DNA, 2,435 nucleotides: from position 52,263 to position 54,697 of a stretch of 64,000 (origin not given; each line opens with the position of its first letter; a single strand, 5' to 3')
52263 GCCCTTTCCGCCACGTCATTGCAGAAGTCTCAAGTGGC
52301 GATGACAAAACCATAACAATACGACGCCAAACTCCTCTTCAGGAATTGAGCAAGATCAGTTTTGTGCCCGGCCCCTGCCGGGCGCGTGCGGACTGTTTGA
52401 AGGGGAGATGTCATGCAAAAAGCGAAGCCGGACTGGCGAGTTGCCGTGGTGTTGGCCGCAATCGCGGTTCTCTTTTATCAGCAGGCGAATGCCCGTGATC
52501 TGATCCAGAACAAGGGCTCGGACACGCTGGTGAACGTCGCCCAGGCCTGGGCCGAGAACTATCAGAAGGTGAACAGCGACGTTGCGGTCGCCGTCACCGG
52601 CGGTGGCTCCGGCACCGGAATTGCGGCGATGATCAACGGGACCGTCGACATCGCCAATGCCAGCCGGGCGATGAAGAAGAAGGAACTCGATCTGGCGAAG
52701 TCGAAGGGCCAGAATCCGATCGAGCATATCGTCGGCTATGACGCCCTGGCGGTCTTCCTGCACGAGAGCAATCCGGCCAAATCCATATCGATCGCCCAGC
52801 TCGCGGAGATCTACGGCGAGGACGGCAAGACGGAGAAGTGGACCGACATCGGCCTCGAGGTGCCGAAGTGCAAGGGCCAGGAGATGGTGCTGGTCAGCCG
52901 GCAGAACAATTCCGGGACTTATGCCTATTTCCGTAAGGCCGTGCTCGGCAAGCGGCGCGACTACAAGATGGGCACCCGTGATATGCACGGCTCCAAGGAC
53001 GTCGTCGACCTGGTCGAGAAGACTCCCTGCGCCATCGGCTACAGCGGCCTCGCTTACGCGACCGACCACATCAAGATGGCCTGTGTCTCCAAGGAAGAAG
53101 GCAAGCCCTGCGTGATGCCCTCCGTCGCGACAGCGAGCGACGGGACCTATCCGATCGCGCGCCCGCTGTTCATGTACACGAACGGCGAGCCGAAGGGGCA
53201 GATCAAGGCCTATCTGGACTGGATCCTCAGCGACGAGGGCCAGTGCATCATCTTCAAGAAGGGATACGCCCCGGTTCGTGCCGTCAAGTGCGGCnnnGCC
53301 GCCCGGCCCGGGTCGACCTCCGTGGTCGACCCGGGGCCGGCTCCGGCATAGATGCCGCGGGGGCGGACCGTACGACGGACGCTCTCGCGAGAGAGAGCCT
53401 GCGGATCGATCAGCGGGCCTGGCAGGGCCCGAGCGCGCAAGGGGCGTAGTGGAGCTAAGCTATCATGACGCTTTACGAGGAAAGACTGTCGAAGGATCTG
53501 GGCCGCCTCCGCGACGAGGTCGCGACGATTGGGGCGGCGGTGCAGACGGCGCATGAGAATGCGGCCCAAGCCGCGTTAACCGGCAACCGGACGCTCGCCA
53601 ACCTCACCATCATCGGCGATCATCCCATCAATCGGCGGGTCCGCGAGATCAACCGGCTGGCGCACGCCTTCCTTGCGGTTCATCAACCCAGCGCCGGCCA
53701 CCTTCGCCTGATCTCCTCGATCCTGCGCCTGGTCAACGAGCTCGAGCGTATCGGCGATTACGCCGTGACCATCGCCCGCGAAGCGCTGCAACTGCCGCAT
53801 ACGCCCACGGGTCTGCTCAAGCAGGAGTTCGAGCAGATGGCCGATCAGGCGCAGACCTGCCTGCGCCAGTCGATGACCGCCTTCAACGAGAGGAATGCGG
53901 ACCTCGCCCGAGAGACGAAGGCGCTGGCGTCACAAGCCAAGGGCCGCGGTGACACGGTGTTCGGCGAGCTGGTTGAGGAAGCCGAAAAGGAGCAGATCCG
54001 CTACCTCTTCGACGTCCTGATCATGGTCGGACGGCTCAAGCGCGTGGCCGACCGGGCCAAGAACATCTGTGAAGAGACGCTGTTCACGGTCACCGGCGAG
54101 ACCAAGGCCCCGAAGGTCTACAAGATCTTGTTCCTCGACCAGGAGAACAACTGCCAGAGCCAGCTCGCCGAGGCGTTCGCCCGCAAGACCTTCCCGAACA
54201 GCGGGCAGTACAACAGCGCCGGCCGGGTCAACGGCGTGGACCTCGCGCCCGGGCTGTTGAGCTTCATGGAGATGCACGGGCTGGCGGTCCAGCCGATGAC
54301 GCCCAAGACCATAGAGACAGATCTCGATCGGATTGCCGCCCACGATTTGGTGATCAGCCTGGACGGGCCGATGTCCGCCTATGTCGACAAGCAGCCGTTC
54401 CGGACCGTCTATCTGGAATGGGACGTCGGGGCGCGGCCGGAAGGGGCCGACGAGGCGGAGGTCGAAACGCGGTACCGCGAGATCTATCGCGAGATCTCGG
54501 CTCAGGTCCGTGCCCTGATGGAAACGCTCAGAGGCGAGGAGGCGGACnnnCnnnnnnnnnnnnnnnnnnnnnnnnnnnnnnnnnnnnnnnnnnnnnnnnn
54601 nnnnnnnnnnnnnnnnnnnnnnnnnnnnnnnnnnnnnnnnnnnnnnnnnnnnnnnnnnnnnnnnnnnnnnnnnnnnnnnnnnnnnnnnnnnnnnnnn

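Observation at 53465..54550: PhoU fused to a pseudo-phosphatase (LMW-PTP/ArsC-like fold with catalytic Cys-to-Asp and Arg-to-Gln), inserted between pstS and pstC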

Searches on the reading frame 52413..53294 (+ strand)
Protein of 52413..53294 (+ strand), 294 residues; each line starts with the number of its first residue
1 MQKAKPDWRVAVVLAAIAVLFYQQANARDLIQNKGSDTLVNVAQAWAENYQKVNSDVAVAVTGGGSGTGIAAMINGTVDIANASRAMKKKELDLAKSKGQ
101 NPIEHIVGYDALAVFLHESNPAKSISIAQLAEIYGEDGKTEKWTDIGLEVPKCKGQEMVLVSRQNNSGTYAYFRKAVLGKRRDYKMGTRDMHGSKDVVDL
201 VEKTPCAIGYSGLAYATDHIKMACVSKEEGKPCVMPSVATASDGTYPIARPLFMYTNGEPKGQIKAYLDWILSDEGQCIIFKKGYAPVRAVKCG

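Call 3: search_protein_families(library=pfam, proteins=[window:52413-53294:+], max_evalue=0.1)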
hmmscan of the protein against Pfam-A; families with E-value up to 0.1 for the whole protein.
window:52413-53294:+ (294 aa): 6 families
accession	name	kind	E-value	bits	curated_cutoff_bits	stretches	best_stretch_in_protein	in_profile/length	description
PF12849.12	PBP_like_2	-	3.3e-43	148.8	27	1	24-275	5-267/267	PBP superfamily domain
PF12727.12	PBP_like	-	4.1e-08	33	27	1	47-216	1-154/193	PBP superfamily domain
PF01547.30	SBP_bac_1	-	1.8e-06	28.7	26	1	43-277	10-306/307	Bacterial extracellular solute-binding protein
PF13531.11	SBP_bac_11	-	4e-06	27.2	25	1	41-285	11-226/227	Bacterial extracellular solute-binding protein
PF13582.12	Reprolysin_3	-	0.0016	19.4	22.4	1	13-118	22-113/123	Metallo-peptidase family M12B Reprolysin-like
PF13343.11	SBP_bac_6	-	0.038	13.9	24.6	0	247-288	178-219/245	Bacterial extracellular solute-binding protein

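Call 44: search_protein_families(library=ncbifam, proteins=[window:52413-53294:+], max_evalue=1e-10)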
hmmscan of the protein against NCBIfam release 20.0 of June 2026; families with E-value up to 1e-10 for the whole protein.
window:52413-53294:+ (294 aa): 2 families
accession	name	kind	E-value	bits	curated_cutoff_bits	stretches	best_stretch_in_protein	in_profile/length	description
TIGR02136.1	ptsS_2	subfamily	3.9e-70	236.4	206.6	1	25-287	32-294/295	phosphate ABC transporter substrate-binding protein PstS family protein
TIGR00975.1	3a0107s03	equivalog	5.2e-20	71.8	205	1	31-240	1-224/315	phosphate ABC transporter substrate-binding protein PstS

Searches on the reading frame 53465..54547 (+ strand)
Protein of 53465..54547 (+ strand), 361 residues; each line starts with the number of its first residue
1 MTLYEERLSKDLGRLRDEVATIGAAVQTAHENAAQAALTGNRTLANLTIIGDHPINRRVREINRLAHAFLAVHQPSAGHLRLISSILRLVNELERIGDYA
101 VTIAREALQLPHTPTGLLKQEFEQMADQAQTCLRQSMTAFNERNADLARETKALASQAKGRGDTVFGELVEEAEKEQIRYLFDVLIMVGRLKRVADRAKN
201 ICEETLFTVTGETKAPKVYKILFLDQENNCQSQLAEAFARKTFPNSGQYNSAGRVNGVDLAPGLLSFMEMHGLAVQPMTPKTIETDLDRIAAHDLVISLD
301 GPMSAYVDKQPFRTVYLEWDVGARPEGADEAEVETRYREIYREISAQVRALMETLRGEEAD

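Call 3: search_protein_families(library=pfam, proteins=[window:53465-54547:+], max_evalue=0.1)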
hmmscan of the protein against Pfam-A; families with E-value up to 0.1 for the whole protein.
window:53465-54547:+ (361 aa): 5 families
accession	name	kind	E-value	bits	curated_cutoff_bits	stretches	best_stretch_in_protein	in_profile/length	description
PF01895.24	PhoU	-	6.2e-25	87.8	23.5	2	22-106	4-88/89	PhoU domain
PF01451.26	LMWPc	-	8e-07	29.8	23.2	1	221-350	1-142/144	Low molecular weight phosphotyrosine protein phosphatase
PF08590.15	DUF1771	-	0.0069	17.1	28.7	0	119-157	5-43/64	Domain of unknown function (DUF1771)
PF04728.18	LPP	-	0.059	14.1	29.1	0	7-36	11-40/53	Lipoprotein leucine-zipper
PF19551.4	DUF6074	-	0.076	13.7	27.2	0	54-109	9-63/83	Family of unknown function (DUF6074)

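Call 4: search_protein_families(library=ncbifam, proteins=[window:53465-54547:+], max_evalue=1)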
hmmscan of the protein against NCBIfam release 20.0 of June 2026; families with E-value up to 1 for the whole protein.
window:53465-54547:+ (361 aa): 7 families
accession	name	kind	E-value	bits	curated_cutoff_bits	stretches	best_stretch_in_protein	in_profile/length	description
TIGR02135.1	phoU_full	equivalog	4.2e-41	140.9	130.25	1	7-212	2-210/212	phosphate signaling complex protein PhoU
NF008332.0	PRK11115.1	equivalog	2.5e-23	82.8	342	1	8-212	14-220/239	phosphate signaling complex protein PhoU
TIGR02691.1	arsC_pI258_fam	equivalog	2e-07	31.3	174.3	1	221-350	1-128/129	arsenate reductase (thioredoxin)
NF010053.0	PRK13530.1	subfamily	5.9e-06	26.7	215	1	221-351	6-128/133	arsenate reductase (thioredoxin)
TIGR02689.1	ars_reduc_gluta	equivalog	1.7e-05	25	157.6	1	220-349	2-123/126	arsenate reductase, glutathione/glutaredoxin type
NF041216.1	CU044_2847_fam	subfamily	0.43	11.3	23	0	118-144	27-55/91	CU044_2847 family protein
TIGR03930.1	WXG100_ESAT6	subfamily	0.88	9.8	44.85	0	119-178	3-61/90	WXG100 family type VII secretion target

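Call 6: find_homologous_proteins(query=window:53465-54547:+, max_evalue=0.00001)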
Query window:53465-54547:+ (361 aa): 1626 proteins with E <= 0.00001 among 8000 candidates; the best 120 are listed.
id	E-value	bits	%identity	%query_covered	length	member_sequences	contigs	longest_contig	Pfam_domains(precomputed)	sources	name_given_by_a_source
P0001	7.5e-233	789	100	100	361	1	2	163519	PF01895.25,PF01451.28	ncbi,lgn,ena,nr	ncbi:MAG: phosphate signaling complex protein PhoU [Alphaproteobacteria bacterium]|nr:phosphate sign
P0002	5.9e-169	579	72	100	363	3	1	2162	PF01895.25,PF01451.28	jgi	jgi:phosphate transport system protein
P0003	1.8e-168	578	72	100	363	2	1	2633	PF01895.25,PF01451.28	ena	-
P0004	2.7e-168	577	71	100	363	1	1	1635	PF01895.25,PF01451.28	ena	-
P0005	8.1e-167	572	70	100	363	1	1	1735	PF01895.25,PF01451.28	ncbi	-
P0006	8.2e-167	572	71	100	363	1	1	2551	PF01895.25,PF01451.28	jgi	-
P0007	8.6e-167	572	70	100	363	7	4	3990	PF01895.25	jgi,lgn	jgi:phosphate transport system protein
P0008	1.6e-166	571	70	100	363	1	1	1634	PF01895.25,PF01451.28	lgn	-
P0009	2.8e-166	571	71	100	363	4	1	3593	PF01895.25,PF01451.28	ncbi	-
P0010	9.1e-166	569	69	100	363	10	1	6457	PF01895.25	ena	-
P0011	1.3e-164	565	70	100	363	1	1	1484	PF01895.25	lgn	-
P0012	2.7e-164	564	69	100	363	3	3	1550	PF01895.25,PF01451.28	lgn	-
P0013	4.7e-164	563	70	100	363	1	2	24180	PF01895.25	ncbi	-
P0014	1.2e-162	559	70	100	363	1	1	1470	PF01895.25,PF01451.28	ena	-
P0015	2.6e-162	558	70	100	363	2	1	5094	PF01895.25,PF01451.28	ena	-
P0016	5.0e-162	557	69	100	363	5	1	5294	PF01895.25,PF01451.28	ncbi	-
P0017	5.2e-162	557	69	100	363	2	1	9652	PF01895.25,PF01451.28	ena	-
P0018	5.4e-162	556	69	100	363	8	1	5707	PF01895.25,PF01451.28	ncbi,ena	-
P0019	1.3e-161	555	70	100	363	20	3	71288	PF01895.25,PF01451.28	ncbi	-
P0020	4.9e-161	553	68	100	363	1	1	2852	PF01895.25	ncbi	-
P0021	1.7e-160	552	69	100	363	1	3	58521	PF01895.25,PF01451.28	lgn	-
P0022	2.3e-160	551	69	100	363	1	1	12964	PF01895.25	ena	-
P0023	8.3e-160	549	68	100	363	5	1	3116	PF01895.25,PF01451.28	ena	-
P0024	1.5e-159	548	69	100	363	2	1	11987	PF01895.25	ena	-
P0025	1.6e-159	548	68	100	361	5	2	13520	PF01895.25,PF01451.28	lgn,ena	-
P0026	1.7e-159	548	68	100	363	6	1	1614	PF01895.25,PF01451.28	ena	-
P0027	3.2e-159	547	69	100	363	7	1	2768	PF01895.25,PF01451.28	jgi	jgi:phosphate transport system protein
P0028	5.4e-159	547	69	100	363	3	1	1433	PF01895.25,PF01451.28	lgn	-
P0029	1.0e-158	546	68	100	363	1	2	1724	PF01895.25,PF01451.28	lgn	-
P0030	1.7e-158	545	68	100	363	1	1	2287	PF01895.25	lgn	-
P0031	2.4e-158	545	67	100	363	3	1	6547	PF01895.25,PF01451.28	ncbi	-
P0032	2.9e-158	544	69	100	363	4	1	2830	PF01895.25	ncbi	-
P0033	4.8e-158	544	67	100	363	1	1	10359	PF01895.25,PF01451.28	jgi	-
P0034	4.8e-158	543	67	100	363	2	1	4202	PF01895.25,PF01451.28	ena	-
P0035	7.1e-158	543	67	100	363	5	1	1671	PF01895.25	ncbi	-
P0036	7.1e-158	543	67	100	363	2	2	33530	PF01895.25,PF01451.28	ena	-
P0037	8.4e-158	543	68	100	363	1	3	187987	PF01895.25,PF01451.28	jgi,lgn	-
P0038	2.5e-157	541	69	100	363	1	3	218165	PF01895.25,PF01451.28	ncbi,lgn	-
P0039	7.9e-157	540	66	100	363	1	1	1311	PF01895.25,PF01451.28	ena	-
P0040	8.1e-157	539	68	100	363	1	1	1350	PF01895.25,PF01451.28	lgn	-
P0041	1.3e-156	539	67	100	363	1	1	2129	PF01895.25,PF01451.28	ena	-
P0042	1.3e-156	539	67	100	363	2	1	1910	PF01895.25,PF01451.28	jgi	jgi:phosphate transport system protein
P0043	1.7e-156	538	68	100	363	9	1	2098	PF01895.25,PF01451.28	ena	-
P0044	2.1e-156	538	66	100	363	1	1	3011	PF01895.25,PF01451.28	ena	-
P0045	1.1e-155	536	67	100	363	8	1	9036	PF01895.25,PF01451.28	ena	-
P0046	2.3e-155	535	66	100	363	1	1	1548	PF01895.25,PF01451.28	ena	-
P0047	6.4e-155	533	67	100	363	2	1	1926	PF01895.25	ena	-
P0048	1.9e-154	532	67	100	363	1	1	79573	PF01895.25,PF01451.28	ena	-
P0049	2.3e-154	531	67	100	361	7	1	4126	PF01895.25,PF01451.28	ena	-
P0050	4.4e-154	530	65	100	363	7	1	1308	PF01895.25,PF01451.28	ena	-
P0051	4.5e-154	530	67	100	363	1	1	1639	PF01895.25,PF01451.28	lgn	-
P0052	1.5e-153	529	67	100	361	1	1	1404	PF01895.25,PF01451.28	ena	-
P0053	4.9e-153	527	67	100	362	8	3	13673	PF01895.25,PF01451.28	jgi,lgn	jgi:phosphate transport system protein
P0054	8.0e-153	526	66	100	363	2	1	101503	PF01895.25,PF01451.28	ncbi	-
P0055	2.4e-152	525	66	100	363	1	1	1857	PF01895.25,PF01451.28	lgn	-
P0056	2.8e-152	525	66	100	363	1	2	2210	PF01895.25,PF01451.28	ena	-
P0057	8.1e-152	523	65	100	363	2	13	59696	PF01895.25,PF01451.28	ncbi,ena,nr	ncbi:MAG: phosphate signaling complex protein PhoU [Kiloniellales bacterium]|nr:phosphate signaling 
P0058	2.1e-150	518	64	100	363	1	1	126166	PF01895.25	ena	-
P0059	3.4e-150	518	66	100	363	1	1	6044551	PF01895.25,PF01451.28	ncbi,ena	-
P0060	1.5e-149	516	65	100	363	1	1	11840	PF01895.25,PF01451.28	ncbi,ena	-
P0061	3.6e-149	514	66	100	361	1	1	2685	PF01895.25,PF01451.28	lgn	-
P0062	1.9e-148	512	65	100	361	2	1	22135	PF01895.25,PF01451.28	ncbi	-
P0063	1.1e-147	510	63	100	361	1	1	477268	PF01895.25,PF01451.28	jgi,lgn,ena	-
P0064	4.3e-147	508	65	99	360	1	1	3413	PF01895.25,PF01451.28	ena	-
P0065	7.5e-146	503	64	100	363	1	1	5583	PF01895.25,PF01451.28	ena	-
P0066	3.7e-145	501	63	99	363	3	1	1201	PF01895.25,PF01451.28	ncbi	-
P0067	5.9e-145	500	64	100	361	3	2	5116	PF01895.25,PF01451.28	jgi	jgi:phosphate transport system protein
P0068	5.3e-144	497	61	100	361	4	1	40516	PF01895.25,PF01451.28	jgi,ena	-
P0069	3.3e-141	488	62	100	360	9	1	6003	PF01895.25,PF01451.28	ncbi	-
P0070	1.9e-140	486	62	100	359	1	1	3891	PF01895.25,PF01451.28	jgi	-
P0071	3.5e-140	485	61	100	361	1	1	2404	PF01895.25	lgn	-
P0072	3.0e-139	482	62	100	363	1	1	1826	PF01895.25,PF01451.28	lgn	-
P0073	3.7e-139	481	63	100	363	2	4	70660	PF01895.25,PF01451.28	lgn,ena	-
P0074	4.0e-139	481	63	100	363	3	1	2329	PF01895.25,PF01451.28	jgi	jgi:phosphate transport system protein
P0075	2.1e-138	479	62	100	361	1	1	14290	PF01895.25,PF01451.28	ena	-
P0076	3.5e-137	475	61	99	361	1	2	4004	PF01895.25,PF01451.28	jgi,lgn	-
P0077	4.0e-137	475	62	100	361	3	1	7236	PF01895.25,PF01451.28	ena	-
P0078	2.6e-134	465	58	99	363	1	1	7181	PF01895.25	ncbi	-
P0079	7.3e-134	464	61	100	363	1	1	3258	PF01895.25,PF01451.28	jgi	jgi:phosphate transport system protein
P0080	4.8e-133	461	61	100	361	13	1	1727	PF01895.25,PF01451.28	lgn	-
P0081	2.1e-122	426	57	100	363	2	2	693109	PF01895.25,PF01451.28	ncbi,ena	-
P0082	3.3e-114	399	52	100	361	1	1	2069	PF01895.25,PF01451.28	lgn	-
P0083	7.2e-114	398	53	100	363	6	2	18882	PF01895.25,PF01451.28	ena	-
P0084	1.9e-111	390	53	100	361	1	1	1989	PF01895.25,PF01451.28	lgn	-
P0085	3.7e-111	389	52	99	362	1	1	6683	PF01895.25,PF01451.28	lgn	-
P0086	4.4e-111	389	52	100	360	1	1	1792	PF01895.25,PF01451.28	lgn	-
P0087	5.2e-111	389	50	100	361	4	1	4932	PF01895.25,PF01451.28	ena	-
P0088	1.1e-110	388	51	100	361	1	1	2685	PF01895.25,PF01451.28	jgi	jgi:phosphate transport system protein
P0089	1.4e-110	388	50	99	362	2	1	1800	PF01895.25,PF01451.28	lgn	-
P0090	3.2e-110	386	53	100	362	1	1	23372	PF01895.25,PF01451.28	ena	-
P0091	5.9e-110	385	50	99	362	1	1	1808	PF01895.25,PF01451.28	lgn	-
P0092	7.3e-110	385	51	100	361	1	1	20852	PF01895.25,PF01451.28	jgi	jgi:phosphate transport system protein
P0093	1.4e-109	384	49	100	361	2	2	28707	PF01895.25,PF01451.28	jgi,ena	-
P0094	1.4e-109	384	50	100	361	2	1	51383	PF01895.25,PF01451.28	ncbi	-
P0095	2.9e-109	383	51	99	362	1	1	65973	PF01895.25,PF01451.28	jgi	jgi:phosphate transport system protein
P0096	6.9e-109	382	52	99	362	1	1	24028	PF01895.25,PF01451.28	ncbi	-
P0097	8.0e-109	382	52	100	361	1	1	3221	PF01895.25,PF01451.28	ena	-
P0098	1.1e-108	381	49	100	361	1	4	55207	PF01895.25,PF01451.28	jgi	jgi:phosphate transport system protein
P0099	1.1e-108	381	50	100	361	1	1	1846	PF01895.25,PF01451.28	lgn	-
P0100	2.7e-108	380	51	100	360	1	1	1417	PF01895.25,PF01451.28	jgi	jgi:phosphate transport system protein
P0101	9.7e-108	378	51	99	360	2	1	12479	PF01895.25,PF01451.28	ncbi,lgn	ncbi:MAG: phosphate signaling complex protein PhoU [Pseudomonadota bacterium]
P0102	1.3e-107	378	49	100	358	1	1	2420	PF01895.25,PF01451.28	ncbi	-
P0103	1.5e-107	378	49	99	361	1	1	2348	PF01895.25,PF01451.28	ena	-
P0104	1.6e-107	377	49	100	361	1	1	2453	PF01895.25,PF01451.28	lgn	-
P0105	3.3e-107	376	49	100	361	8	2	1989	PF01895.25,PF01451.28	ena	-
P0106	5.5e-107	376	49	100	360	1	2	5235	PF01895.25,PF01451.28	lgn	-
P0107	5.9e-107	376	51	100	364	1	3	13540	PF01895.25,PF01451.28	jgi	jgi:phosphate transport system protein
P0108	6.5e-107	375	49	100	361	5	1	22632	PF01895.25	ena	-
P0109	6.8e-107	375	49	100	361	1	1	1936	PF01895.25,PF01451.28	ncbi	-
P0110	6.8e-107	375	52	100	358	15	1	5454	PF01895.25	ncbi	-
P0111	7.5e-107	375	49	99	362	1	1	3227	PF01895.25,PF01451.28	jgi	jgi:phosphate transport system protein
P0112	8.0e-107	375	50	100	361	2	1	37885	PF01895.25,PF01451.28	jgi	-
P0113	1.2e-106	375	49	100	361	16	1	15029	PF01895.25,PF01451.28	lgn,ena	-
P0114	1.5e-106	374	49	100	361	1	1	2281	PF01895.25,PF01451.28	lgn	-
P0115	1.6e-106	374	48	100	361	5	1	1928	PF01895.25,PF01451.28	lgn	-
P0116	1.7e-106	374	49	100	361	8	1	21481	PF01895.25,PF01451.28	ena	-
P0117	1.8e-106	374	50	100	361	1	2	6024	PF01895.25,PF01451.28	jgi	jgi:phosphate transport system protein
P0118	2.5e-106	374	49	100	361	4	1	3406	PF01895.25,PF01451.28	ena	-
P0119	2.6e-106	374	50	100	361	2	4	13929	PF01895.25,PF01451.28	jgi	jgi:phosphate transport system protein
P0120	3.1e-106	373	49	100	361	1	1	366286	PF01895.25,PF01451.28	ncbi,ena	-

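Call 29: predict_structure(alignment_id=A2)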
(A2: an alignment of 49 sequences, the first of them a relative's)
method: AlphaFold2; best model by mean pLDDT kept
length: 361 residues; sequences in the alignment: 49
mean_pLDDT: 89.7   pTM: 0.74
mean pLDDT of the five models: 89.7, 89.6, 89.5, 88.3, 88.0
residues with pLDDT >= 90: 229; 70-90: 114; 50-70: 18; < 50: 0
segments of 3 or more residues with pLDDT < 50: none
pLDDT, mean of each block of 10 residues (from residue 1): 85 95 97 97 97 95 95 90 95 97 96 89 94 97 96 87 70 72 91 95 94 83 93 94 90 86 89 80 84 92 86 87 80 90 95 80 56
secondary structure, 60 per line:
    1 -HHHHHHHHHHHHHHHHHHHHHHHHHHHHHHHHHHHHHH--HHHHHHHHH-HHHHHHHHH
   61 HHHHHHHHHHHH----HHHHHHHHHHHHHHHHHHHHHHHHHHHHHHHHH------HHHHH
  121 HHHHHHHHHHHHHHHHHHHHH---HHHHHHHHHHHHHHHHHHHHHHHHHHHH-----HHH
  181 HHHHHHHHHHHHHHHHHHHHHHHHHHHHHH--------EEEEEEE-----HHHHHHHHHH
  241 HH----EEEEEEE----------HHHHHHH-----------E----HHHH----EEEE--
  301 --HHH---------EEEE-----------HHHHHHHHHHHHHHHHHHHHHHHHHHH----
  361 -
elements in order: H2-39 H42-50 H52-72 H77-109 H116-141 H145-172 H178-210 E219-225 H231-242 E247-253 H264-270 H287-290 E295-298 E315-318 H330-356
